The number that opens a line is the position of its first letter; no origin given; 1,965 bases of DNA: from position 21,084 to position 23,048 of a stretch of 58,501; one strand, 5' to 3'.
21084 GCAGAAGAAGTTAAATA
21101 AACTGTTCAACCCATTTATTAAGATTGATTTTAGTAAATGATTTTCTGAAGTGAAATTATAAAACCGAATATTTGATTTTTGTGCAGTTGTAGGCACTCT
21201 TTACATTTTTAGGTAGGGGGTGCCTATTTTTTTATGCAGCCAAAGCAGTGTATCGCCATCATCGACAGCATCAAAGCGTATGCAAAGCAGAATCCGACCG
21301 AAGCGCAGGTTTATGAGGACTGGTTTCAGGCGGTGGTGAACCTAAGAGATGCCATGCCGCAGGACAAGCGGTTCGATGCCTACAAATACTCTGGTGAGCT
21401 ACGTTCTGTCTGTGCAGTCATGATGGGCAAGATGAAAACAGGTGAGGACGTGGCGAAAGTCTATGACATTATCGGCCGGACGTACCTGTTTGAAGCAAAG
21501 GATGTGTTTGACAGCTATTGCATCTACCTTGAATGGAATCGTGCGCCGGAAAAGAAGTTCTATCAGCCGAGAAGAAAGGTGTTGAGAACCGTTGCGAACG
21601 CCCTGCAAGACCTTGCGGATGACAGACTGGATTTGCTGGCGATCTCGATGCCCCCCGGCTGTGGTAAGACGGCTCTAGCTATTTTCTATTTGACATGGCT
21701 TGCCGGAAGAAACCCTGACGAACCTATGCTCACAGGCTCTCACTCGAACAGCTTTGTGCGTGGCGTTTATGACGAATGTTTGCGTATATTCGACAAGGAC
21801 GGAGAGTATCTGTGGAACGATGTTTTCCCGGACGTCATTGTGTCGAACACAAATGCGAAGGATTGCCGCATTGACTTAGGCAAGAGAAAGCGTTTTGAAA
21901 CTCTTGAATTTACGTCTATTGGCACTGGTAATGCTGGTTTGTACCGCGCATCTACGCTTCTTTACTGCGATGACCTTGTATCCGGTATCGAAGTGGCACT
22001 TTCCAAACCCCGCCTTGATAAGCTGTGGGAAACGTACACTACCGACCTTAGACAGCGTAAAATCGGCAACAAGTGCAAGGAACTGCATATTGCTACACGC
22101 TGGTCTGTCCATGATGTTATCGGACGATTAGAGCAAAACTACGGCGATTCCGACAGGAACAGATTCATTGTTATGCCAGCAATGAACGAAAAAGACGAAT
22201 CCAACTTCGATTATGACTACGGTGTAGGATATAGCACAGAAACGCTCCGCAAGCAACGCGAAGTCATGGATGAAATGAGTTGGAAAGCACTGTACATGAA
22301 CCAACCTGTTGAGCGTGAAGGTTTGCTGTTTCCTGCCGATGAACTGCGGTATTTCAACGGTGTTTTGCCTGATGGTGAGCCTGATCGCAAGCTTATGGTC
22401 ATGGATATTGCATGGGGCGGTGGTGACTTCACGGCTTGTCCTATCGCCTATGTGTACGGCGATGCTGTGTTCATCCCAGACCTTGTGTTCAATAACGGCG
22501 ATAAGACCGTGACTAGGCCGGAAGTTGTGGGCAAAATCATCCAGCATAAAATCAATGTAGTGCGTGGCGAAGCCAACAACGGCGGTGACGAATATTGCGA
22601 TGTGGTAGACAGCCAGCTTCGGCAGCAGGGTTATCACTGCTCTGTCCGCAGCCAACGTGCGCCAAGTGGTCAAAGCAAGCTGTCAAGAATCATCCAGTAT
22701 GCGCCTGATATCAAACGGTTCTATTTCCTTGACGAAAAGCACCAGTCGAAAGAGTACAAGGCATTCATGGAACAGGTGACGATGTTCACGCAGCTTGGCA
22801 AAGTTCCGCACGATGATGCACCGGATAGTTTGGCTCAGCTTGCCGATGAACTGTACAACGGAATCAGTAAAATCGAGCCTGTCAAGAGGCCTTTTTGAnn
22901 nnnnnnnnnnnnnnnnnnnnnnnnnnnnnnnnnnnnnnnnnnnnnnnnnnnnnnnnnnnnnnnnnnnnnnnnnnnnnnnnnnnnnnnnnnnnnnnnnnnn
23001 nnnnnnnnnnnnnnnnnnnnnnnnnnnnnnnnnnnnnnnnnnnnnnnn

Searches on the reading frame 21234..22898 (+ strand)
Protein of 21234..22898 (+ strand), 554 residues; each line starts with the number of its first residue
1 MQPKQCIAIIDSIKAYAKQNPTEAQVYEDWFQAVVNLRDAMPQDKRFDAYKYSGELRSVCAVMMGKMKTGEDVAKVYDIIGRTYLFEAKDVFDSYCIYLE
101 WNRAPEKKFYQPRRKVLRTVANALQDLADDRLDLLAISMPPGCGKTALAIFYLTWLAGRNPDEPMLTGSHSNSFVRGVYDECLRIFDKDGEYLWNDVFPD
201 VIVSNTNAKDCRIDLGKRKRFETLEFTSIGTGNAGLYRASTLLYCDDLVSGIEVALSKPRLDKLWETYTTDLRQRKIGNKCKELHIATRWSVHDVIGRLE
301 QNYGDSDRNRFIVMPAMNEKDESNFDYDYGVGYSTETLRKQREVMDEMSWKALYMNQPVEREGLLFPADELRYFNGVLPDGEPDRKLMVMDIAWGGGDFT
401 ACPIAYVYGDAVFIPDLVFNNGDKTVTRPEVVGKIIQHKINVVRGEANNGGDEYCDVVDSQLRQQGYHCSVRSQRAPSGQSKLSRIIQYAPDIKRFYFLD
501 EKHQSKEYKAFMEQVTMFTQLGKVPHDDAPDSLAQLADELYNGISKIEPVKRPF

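Call 13: search_protein_families(library=phrogs, proteins=[window:21234-22898:+], max_evalue=0.001)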
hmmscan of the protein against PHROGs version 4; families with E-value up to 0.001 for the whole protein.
window:21234-22898:+ (554 aa): 5 families
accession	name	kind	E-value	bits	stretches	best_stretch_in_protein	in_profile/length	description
phrog_38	-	head and packaging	6.4e-59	201.3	1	88-550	269-713/760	terminase large subunit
phrog_30251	-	head and packaging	2.1e-24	86.8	1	107-530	30-450/799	terminase large subunit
phrog_4758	-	head and packaging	9.6e-18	65.4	1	88-322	16-241/243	terminase large subunit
phrog_5573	-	head and packaging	8.4e-08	32.9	1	334-549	33-243/250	terminase large subunit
phrog_2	-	head and packaging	8e-05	22.5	1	138-542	283-596/807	terminase large subunit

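Call 31: search_dna_similar(query=window:21234-22898:+, collection=plasmids, mode=protein, max_rows=25)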
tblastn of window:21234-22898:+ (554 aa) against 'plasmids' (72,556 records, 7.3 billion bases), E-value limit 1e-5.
Records with a match: 13; places in all: 13; records where one place covers at least 80% of the query: 0.
Best place of each record, by identity: <60% 13.
By first word of the organism name: Arsenophonus 8; Enterococcus 2; Paenibacillus 1; Caenibius 1; Aneurinibacillus 1.
By predicted mobility (MOB-suite, as given by PLSDB): non-mobilizable 10; mobilizable 2; conjugative 1.
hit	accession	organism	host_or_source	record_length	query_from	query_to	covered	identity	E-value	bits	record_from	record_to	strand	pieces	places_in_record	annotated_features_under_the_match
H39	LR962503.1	Enterococcus faecalis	-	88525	137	542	73%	24.6%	3e-14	84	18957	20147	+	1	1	record has no annotation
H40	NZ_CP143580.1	Enterococcus faecalis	Homo sapiens,bacterial isolate,sonicate ...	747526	137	542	73%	24.5%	2e-13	81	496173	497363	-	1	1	terL: phage terminase large subunit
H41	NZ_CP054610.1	Paenibacillus cellulosilyticus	cell culture,soil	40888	137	549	75%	23.8%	9e-7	60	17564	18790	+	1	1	terL: phage terminase large subunit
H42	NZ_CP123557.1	Arsenophonus nasoniae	Nasonia vitripennis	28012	137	540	73%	22.6%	8e-7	60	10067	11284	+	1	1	terL: phage terminase large subunit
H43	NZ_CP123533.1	Arsenophonus nasoniae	Nasonia vitripennis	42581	137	540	73%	22.6%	8e-7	60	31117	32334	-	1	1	terL: phage terminase large subunit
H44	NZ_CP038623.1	Arsenophonus nasoniae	Nasonia vitripennis,pure culture,whole ...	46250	137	540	73%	22.6%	8e-7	60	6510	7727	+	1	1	terL: phage terminase large subunit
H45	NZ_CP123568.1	Arsenophonus nasoniae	Nasonia vitripennis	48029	137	540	73%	22.6%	8e-7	60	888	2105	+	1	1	terL: phage terminase large subunit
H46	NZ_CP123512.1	Arsenophonus nasoniae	Pachycrepoideus vindemmiae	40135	137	540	73%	22.6%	2e-6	59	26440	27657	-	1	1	terL: phage terminase large subunit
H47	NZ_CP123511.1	Arsenophonus nasoniae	Pachycrepoideus vindemmiae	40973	137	540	73%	22.6%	2e-6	59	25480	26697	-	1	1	terL: phage terminase large subunit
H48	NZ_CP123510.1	Arsenophonus nasoniae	Pachycrepoideus vindemmiae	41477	137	540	73%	22.6%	2e-6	59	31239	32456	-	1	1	terL: phage terminase large subunit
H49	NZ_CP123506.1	Arsenophonus nasoniae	Pachycrepoideus vindemmiae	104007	137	540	73%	22.4%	5e-6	57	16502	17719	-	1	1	terL: phage terminase large subunit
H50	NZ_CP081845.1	Caenibius sp. WL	mixed culture,soil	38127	137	400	48%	25.6%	2e-7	62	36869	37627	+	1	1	terminase family protein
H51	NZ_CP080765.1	Aneurinibacillus thermoaerophilus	compost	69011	137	379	44%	23.5%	5e-7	61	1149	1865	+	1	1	terL: phage terminase large subunit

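Call 32: search_dna_similar(query=window:21234-22898:+, collection=phages, mode=protein, max_rows=25)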
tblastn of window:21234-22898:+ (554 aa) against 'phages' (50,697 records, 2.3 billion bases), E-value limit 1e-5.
Records with a match: 238; places in all: 238; records where one place covers at least 80% of the query: 35.
Best place of each record, by identity: 60-80% 2; <60% 236.
By first word of the organism name: Streptococcus 32; Lactococcus 28; Xanthomonas 28; Yersinia 16; Bacteriophage 13; Bacteroides 13; Ralstonia 12; Mycobacterium 10; Caulobacter 10; Burkholderia 8; and 39 more.
By host as written in the record: - 27; Streptococcus thermophilus 14; Yersinia enterocolitica 14; Xanthomonas oryzae pv. oryzae 14; Caulobacter vibrioides CB15 12; Lactococcus lactis 11; Streptococcus thermophilus ST64987 8; Ralstonia pseudosolanacearum I-31 (MT043) 5; and 103 more.
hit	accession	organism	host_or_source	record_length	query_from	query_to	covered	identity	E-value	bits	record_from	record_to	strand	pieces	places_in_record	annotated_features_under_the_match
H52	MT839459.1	Bacteriophage sp.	human fecal samples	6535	1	554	93%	72.0%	0e+0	768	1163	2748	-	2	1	record has no annotation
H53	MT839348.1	Bacteriophage sp.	human fecal samples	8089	1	554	100%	64.0%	0e+0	707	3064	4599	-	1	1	record has no annotation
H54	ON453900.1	Clostridium phage Maintenon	[Clostridium] innocuum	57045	82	554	85%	53.8%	4e-153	491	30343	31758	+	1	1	terminase large subunit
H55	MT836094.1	Bacteriophage sp.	human fecal samples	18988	5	554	99%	40.9%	5e-124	407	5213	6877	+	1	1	record has no annotation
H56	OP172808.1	Eggerthella phage EL753P1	Eggerthella lenta DA753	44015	69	554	88%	41.3%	4e-106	355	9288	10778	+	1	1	hypothetical protein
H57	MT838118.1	Bacteriophage sp.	human fecal samples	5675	25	544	94%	37.8%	1e-91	313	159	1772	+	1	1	record has no annotation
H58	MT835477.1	Bacteriophage sp.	human fecal samples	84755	59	538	87%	39.9%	4e-92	315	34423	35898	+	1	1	record has no annotation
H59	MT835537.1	Bacteriophage sp.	human fecal samples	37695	9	554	99%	35.1%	4e-86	297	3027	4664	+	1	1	record has no annotation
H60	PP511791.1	Dulem virus 39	Propithecus coquereli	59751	1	554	100%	33.5%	7e-80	279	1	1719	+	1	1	terminase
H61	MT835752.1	Bacteriophage sp.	human fecal samples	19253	87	538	82%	29.4%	2e-40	163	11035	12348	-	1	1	record has no annotation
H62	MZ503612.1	Fusobacterium phage FNU_1P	Fusobacterium nucleatum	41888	80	540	83%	25.9%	8e-24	112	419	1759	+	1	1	terminase large subunit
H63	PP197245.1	Terrisporobacter phage TVCOM_ph1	Terrisporobacter sp. COM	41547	103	547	80%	26.2%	2e-20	102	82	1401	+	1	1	terminase large subunit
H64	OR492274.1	Fusobacterium phage phiPaco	Fusobacterium necrophorum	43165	88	539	82%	25.3%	6e-20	100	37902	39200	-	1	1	terminase large subunit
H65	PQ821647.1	Clostridium phage HMD-PC1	Clostridium perfringens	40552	109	554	81%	25.6%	2e-19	99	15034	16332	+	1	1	terminase large subunit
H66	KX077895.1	Streptococcus phage phiZJ20091101-4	Streptococcus suis ZJ20091101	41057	109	552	80%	25.5%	7e-20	100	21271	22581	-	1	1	terminase large subunit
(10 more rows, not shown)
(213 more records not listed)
